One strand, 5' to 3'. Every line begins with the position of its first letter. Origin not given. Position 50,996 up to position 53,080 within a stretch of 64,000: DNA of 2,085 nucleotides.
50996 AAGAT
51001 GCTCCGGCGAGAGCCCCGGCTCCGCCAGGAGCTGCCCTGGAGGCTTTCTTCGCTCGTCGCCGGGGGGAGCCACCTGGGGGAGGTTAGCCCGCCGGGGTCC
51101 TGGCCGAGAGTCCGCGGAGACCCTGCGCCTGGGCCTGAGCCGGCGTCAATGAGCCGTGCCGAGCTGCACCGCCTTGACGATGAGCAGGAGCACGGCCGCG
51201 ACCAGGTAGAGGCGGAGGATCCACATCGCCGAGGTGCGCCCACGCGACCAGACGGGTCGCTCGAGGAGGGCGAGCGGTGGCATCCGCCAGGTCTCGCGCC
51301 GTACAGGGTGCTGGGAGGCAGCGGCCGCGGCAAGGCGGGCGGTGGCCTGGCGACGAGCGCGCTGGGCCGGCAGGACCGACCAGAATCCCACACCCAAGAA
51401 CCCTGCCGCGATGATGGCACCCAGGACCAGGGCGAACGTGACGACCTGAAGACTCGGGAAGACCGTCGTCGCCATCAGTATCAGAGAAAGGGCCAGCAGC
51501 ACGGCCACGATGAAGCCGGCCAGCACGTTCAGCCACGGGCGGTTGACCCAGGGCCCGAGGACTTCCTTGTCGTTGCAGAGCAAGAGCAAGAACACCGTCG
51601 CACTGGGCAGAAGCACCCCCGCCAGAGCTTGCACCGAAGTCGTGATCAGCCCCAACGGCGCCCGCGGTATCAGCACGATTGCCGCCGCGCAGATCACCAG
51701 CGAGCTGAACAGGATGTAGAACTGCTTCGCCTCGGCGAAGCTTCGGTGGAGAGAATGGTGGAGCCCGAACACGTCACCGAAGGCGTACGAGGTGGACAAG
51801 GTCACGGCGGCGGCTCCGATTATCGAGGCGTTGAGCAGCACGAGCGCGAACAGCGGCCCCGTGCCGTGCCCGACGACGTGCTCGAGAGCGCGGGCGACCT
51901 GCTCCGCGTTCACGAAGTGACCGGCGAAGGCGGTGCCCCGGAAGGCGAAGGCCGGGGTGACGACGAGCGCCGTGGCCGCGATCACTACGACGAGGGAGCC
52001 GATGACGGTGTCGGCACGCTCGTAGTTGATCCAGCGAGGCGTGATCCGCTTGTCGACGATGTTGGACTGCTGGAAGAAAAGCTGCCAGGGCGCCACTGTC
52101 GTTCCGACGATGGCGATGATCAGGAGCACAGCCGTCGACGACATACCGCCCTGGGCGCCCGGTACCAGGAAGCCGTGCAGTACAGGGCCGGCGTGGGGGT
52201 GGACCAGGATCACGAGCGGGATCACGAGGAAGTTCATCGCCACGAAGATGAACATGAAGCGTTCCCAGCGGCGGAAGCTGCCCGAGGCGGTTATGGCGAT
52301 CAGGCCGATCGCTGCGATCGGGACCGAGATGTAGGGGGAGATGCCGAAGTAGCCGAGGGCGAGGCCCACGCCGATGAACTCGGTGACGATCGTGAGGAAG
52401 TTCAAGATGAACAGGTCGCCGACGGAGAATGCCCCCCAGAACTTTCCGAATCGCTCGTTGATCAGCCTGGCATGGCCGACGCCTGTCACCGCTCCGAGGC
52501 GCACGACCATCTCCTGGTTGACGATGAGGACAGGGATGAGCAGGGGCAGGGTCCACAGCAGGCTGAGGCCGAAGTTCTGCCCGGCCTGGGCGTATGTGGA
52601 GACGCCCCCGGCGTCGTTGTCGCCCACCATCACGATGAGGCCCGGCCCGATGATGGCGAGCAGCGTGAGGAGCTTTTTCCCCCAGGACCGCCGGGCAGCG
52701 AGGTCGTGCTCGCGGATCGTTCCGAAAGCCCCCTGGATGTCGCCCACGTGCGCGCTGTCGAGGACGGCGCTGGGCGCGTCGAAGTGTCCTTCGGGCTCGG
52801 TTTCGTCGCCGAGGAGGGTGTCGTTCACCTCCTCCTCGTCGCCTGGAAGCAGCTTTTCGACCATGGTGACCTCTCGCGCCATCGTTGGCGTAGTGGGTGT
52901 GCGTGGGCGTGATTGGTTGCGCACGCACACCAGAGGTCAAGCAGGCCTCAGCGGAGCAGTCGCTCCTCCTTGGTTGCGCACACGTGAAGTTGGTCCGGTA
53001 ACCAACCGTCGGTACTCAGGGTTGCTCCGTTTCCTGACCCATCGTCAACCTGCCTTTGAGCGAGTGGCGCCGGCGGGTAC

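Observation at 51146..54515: Split Mg2+-type module: an Nramp homolog with NRMT-like metal-site substitutions behind a membrane-less MgtE-N/CBS protein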

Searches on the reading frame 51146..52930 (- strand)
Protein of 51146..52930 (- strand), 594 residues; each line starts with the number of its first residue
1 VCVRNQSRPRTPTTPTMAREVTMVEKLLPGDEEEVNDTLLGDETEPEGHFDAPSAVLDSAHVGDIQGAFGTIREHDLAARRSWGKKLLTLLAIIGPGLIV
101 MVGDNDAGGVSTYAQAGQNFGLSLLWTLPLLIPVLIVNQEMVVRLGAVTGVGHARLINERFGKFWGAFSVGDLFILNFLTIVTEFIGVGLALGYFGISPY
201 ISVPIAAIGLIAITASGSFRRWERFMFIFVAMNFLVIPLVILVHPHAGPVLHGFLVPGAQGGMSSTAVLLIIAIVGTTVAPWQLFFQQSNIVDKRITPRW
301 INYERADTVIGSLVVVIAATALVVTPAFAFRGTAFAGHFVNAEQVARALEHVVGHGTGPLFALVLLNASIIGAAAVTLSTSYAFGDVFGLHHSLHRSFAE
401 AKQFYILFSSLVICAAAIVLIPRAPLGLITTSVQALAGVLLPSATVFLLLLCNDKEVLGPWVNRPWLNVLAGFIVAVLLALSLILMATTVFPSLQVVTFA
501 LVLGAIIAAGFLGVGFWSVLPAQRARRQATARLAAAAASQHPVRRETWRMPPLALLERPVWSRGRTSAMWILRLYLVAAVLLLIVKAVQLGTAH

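Call 3: search_protein_families(library=pfam, proteins=[window:51146-52930:-], max_evalue=0.01)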
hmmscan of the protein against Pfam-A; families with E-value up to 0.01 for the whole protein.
window:51146-52930:- (594 aa): 1 family
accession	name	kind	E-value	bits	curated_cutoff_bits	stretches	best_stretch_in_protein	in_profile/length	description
PF01566.24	Nramp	-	3.1e-77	260.5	29.8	1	111-464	2-356/357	Natural resistance-associated macrophage protein-like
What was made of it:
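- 51146..52864 (-): NRMT-clade Nramp/SLC11 transporter gene (572 aa; the maximal ORF from GTG 52930 is 594 aa). Pfam Nramp E 3e-77 (call 3).
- On NRMT clade of SLC11/Nramp: Pfam E 3.1e-77, covering 355 of 357 profile positions (call 3).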

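Call 4: search_protein_families(library=ncbifam, proteins=[window:51146-52930:-], max_evalue=0.01)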
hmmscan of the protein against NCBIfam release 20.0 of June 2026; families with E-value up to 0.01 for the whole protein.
window:51146-52930:- (594 aa): 3 families
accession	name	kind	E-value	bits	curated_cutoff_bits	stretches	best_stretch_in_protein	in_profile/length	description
NF001923.0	PRK00701.1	subfamily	7.6e-31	107.2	430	1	84-490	27-436/439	Mn(2+) uptake NRAMP transporter MntH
TIGR01197.1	nramp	subfamily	7e-16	58.5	272.5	1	90-366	3-254/390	metal ion transporter, metal ion (Mn2+/Fe2+) transporter (Nramp) family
NF037982.1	Nramp_1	equivalog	1.1e-15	57.8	50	1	95-456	1-403/404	Nramp family divalent metal transporter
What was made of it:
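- On NRMT clade of SLC11/Nramp: The score is far below the NCBIfam MntH cut-off (107 against 430 bits, call 4).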

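Call 5: search_solved_structures(query=window:51146-52930:-, max_evalue=0.001, show_alignments=3)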
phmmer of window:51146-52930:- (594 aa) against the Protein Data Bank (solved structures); distinct sequences matched with E-value up to 0.001: 21.
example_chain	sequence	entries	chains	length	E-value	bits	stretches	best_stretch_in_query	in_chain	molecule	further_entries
7qia_A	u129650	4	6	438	7.2e-64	219.6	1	82-488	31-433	Divalent metal cation transporter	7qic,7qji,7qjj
10ky_A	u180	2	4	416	6.9e-21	77.7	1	88-486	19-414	Divalent metal cation transporter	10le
7phq_B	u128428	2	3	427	1.5e-12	50.2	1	100-490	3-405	Divalent metal cation transporter MntH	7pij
5m95_A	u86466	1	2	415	1.5e-12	50.2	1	100-489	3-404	Divalent metal cation transporter MntH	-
5m94_A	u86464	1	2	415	1.6e-12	50.1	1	100-489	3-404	Divalent metal cation transporter MntH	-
8ont_A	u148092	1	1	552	1.6e-12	50.1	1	87-486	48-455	NRAMP related aluminium transporter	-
9f6n_A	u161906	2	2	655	2.1e-11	46.4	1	19-296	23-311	Natural resistance-associated macrophage protein 2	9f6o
8e6i_A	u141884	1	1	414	2.6e-11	46.1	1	88-483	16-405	Divalent metal cation transporter MntH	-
8e5s_A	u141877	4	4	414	1.2e-10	43.9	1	88-483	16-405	Divalent metal cation transporter MntH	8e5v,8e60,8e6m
8e6l_A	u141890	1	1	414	2.3e-10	43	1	88-483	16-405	Divalent metal cation transporter MntH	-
5kte_A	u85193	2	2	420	4.4e-10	42.1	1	86-483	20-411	Divalent metal cation transporter MntH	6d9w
8e6n_A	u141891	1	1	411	4.6e-10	42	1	89-483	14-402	Divalent metal cation transporter MntH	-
6d91_A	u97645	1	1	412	5.4e-10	41.8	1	89-483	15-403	Divalent metal cation transporter MntH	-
8e6h_A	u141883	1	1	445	7.6e-10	41.3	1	88-483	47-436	Divalent metal cation transporter MntH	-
6c3i_A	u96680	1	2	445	3e-09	39.3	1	88-483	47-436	Divalent metal cation transporter MntH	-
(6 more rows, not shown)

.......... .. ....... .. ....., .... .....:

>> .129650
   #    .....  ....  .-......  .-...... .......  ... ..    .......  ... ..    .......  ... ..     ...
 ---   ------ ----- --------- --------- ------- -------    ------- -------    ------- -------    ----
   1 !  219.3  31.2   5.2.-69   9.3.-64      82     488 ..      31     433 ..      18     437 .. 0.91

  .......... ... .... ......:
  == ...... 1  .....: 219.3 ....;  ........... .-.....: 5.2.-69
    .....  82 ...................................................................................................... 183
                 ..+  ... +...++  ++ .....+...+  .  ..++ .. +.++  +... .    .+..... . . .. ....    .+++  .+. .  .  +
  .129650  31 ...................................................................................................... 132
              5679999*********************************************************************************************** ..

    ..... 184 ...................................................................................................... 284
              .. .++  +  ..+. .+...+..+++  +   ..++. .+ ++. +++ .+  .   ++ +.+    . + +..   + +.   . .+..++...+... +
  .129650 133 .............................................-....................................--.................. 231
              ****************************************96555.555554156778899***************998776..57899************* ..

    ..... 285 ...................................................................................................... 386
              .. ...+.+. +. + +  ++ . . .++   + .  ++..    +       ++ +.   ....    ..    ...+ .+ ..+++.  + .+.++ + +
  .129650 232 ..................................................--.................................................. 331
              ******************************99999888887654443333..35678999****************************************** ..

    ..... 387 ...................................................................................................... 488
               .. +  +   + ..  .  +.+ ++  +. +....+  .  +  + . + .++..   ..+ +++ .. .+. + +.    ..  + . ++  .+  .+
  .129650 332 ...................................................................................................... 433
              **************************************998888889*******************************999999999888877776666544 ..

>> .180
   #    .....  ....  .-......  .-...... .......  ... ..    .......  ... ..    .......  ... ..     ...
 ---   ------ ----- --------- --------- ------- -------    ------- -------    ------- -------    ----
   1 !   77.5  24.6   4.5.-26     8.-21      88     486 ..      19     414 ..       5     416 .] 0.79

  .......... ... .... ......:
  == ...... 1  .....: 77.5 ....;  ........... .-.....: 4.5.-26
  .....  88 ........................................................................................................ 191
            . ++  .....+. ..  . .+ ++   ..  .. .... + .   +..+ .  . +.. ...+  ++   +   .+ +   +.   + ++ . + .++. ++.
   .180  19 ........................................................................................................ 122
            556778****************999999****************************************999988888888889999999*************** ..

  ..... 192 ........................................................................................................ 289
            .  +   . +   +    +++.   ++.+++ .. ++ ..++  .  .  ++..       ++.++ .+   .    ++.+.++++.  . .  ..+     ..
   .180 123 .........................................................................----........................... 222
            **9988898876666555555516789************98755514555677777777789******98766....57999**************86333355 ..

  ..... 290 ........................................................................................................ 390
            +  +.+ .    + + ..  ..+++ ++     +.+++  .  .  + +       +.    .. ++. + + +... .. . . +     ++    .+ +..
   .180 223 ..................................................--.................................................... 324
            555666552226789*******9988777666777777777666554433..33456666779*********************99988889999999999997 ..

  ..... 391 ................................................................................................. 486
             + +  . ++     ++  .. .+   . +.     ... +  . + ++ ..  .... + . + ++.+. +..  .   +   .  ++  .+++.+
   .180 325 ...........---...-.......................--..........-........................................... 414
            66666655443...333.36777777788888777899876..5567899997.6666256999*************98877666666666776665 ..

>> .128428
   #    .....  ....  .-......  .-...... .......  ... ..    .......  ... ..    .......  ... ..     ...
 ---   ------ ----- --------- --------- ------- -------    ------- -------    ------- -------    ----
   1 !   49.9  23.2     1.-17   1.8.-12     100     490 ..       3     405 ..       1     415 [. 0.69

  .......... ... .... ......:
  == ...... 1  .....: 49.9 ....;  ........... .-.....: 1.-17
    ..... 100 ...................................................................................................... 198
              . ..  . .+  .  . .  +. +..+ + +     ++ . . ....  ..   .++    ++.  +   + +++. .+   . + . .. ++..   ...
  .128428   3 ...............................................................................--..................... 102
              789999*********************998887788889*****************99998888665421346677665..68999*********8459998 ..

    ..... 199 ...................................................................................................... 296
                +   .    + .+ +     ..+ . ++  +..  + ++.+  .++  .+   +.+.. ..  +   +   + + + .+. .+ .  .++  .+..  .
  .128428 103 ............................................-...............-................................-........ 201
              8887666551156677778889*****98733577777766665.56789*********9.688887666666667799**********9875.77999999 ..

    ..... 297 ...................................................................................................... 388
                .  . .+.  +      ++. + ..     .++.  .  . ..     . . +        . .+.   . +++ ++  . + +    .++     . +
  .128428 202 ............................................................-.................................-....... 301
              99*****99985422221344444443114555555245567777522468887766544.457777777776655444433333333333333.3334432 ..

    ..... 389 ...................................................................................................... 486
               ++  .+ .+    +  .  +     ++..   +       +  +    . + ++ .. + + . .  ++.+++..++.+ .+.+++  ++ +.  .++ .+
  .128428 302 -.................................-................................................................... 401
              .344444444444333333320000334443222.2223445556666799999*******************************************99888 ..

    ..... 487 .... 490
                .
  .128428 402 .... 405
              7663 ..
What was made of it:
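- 51146..52864 (-): Best PDB relative is EleNRMT 7qia at E 7.2e-64, against 7e-21 or weaker for all canonical Nramps (call 5).
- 51629..51631 (-): Codon of Q412, equivalent to EleNRMT Q379 on helix 10. Alignment in call 5.
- On NRMT clade of SLC11/Nramp: E 7e-64 to EleNRMT, against 7e-21 to 1e-8 for every other solved Nramp including NRAT (call 5).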

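Call 15: find_homologous_proteins(query=window:51146-52930:-)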
Query window:51146-52930:- (594 aa): 8000 proteins with E <= 0.001 among 8000 candidates; the best 120 are listed.
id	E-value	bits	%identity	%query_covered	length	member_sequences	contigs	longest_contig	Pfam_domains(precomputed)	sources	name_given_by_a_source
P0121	0.0e+0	1231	100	96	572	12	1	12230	PF01566.26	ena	-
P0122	0.0e+0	1156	94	96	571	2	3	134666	PF01566.26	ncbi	-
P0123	0.0e+0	1088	88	97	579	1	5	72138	PF01566.26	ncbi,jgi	ncbi:MAG: NRAMP family divalent metal transporter [Acidimicrobiales bacterium]|jgi:NRAMP (natural re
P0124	0.0e+0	1080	87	97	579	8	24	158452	PF01566.26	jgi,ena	jgi:NRAMP (natural resistance-associated macrophage protein)-like metal ion transporter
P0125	0.0e+0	1066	86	97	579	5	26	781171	PF01566.26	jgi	jgi:NRAMP (natural resistance-associated macrophage protein)-like metal ion transporter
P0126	0.0e+0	1048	85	96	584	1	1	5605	PF01566.26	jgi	jgi:NRAMP (natural resistance-associated macrophage protein)-like metal ion transporter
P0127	0.0e+0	1045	85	96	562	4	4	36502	PF01566.26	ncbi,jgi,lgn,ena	-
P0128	0.0e+0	1037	89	91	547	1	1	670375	PF01566.26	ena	-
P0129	0.0e+0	1036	85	92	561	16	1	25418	PF01566.26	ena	-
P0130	0.0e+0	1034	89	91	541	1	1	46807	PF01566.26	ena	-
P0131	0.0e+0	1014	84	93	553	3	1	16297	PF01566.26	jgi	jgi:NRAMP (natural resistance-associated macrophage protein)-like metal ion transporter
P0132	0.0e+0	1013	84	94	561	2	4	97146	PF01566.26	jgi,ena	jgi:Mn2+/Fe2+ NRAMP family transporter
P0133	2.8e-298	1009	84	93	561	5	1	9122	PF01566.26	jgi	jgi:NRAMP (natural resistance-associated macrophage protein)-like metal ion transporter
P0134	1.6e-297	1006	83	96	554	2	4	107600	PF01566.26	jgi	-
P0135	6.3e-296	1001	83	92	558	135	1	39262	PF01566.26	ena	-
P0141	3.8e-292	988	81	96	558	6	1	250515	PF01566.26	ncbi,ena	-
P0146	3.2e-287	972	78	97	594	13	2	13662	PF01566.26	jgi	jgi:NRAMP (natural resistance-associated macrophage protein)-like metal ion transporter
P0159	2.6e-256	870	75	92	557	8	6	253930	PF01566.26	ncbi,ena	-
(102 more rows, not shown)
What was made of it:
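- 51146..52864 (-): P0121 is 100% identical and 572 aa long (call 15).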

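Call 17: find_related_loci(query=A1, collection=genome_contigs, flank=6000)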
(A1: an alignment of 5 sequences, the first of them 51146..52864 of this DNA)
Query A1 (572 aa) in genome_contigs; peptide patterns used: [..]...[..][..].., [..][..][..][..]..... (x = any residue, [..] = any of these).
600 stretches matched a pattern (row limit reached: there are more); 562 encode a relative of the query (tblastn E <= 1e-3); the best 80 are kept; 80 distinct loci.
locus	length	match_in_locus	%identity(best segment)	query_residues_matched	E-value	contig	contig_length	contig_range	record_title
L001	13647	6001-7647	70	6-569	0e+0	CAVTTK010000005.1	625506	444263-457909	MAG: uncultured Acidimicrobiaceae bacterium isolate MFD09495.bin.2.54 genome assembly, contig: contig_4282, whole genome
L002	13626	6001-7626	71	19-570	0e+0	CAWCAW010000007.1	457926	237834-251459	MAG: uncultured Acidimicrobiaceae bacterium isolate MFD04540.bin.2.81 genome assembly, contig: contig_26826, whole genom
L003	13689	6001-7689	69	8-570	0e+0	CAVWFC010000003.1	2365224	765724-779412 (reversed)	MAG: uncultured Acidimicrobiaceae bacterium isolate MFD04463.bin.2.226 genome assembly, contig: contig_15168, whole geno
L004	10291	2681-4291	72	20-569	0e+0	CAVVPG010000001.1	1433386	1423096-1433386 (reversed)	MAG: uncultured Acidimicrobiaceae bacterium isolate MFD02248.bin.2.70 genome assembly, contig: contig_10961, whole genom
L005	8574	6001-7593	71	30-569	0e+0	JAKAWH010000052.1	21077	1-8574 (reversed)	MAG: Actinomycetes bacterium isolate YP4.bin48 NODE_3495_length_21077_cov_1.836802, whole genome shotgun sequence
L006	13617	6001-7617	72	18-568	0e+0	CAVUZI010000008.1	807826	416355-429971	MAG: uncultured Acidimicrobiaceae bacterium isolate MFD05512.bin.2.105 genome assembly, contig: contig_12799, whole geno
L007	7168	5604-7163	69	3-545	0e+0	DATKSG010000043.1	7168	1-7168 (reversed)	MAG TPA_asm: Acidimicrobiales bacterium isolate SMAG_U14048 k141_1299787, whole genome shotgun sequence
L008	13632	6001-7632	70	8-569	0e+0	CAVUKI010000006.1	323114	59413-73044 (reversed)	MAG: uncultured Acidimicrobiaceae bacterium isolate MFD01716.bin.2.149 genome assembly, contig: contig_19850, whole geno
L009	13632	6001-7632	71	22-572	0e+0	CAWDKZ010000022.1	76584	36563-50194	MAG: uncultured Acidimicrobiaceae bacterium isolate MFD04492.bin.2.18 genome assembly, contig: contig_8350, whole genome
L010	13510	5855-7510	69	9-569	0e+0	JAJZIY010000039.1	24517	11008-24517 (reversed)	MAG: Actinomycetes bacterium isolate LSA5.bin104 NODE_2799_length_24517_cov_4.580894, whole genome shotgun sequence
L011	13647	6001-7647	67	14-569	0e+0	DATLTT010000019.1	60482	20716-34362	MAG TPA_asm: Acidimicrobiales bacterium isolate SMAG_U13964 k141_6390, whole genome shotgun sequence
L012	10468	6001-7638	69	15-572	0e+0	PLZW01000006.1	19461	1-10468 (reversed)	MAG: Acidimicrobiaceae bacterium isolate palsa_738 73.20120700_P3D.105_contig_136014, whole genome shotgun sequence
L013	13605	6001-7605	69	29-572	0e+0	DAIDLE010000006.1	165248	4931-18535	MAG TPA_asm: Acidimicrobiaceae bacterium isolate clean421 NODE_6_length_165248_cov_18.910063, whole genome shotgun seque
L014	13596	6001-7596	72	32-570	0e+0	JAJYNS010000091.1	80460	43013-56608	MAG: Actinomycetes bacterium isolate DBS2-4.bin87 NODE_434_length_80460_cov_17.9139, whole genome shotgun sequence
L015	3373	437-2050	68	23-569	0e+0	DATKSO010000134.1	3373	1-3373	MAG TPA_asm: Acidimicrobiales bacterium isolate SMAG_U14056 k141_54224, whole genome shotgun sequence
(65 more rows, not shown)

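Call 22: find_encoding_contigs(protein=P0122, flank=5000, max_places=3)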
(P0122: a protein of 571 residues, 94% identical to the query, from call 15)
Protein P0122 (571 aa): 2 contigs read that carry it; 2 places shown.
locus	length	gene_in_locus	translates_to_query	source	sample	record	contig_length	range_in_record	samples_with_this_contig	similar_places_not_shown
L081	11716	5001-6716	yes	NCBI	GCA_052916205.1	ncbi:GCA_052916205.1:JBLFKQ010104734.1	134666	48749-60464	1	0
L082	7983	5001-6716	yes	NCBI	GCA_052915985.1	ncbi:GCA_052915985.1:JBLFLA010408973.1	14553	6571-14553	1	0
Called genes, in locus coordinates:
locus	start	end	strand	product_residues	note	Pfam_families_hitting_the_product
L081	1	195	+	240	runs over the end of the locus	PF13578:Methyltransf_24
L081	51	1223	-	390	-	-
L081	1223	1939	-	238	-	PF01209:Ubie_methyltran, PF13489:Methyltransf_23, PF03141:Methyltransf_29 (faint), PF13847:Methyltransf_31, PF08241:Methyltransf_11, PF08242:Methyltransf_12, PF13649:Methyltransf_25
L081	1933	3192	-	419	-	PF13439:Glyco_transf_4, PF13579:Glyco_trans_4_4, PF20706:GT4-conflict, PF00534:Glycos_transf_1, PF13692:Glyco_trans_1_4, PF13524:Glyco_trans_1_2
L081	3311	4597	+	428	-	PF03448:MgtE_N, PF00571:CBS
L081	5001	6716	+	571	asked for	PF01566:Nramp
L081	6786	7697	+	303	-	PF00583:Acetyltransf_1 (weak), PF13302:Acetyltransf_3 (faint), PF13527:Acetyltransf_9 (faint), PF14542:Acetyltransf_CG (faint), PF00583:Acetyltransf_1, PF13673:Acetyltransf_10, PF13508:Acetyltransf_7, PF08445:FR47 (weak)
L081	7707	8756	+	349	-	PF00248:Aldo_ket_red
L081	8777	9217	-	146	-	PF01106:NifU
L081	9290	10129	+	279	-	PF00483:NTP_transferase, PF12804:NTP_transf_3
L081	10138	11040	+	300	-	PF01545:Cation_efflux, PF16916:ZT_dimer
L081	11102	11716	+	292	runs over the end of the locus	PF02586:SRAP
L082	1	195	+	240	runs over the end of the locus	PF13578:Methyltransf_24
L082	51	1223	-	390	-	-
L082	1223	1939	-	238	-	PF01209:Ubie_methyltran, PF13489:Methyltransf_23, PF03141:Methyltransf_29 (faint), PF13847:Methyltransf_31, PF08241:Methyltransf_11, PF08242:Methyltransf_12, PF13649:Methyltransf_25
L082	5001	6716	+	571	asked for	PF01566:Nramp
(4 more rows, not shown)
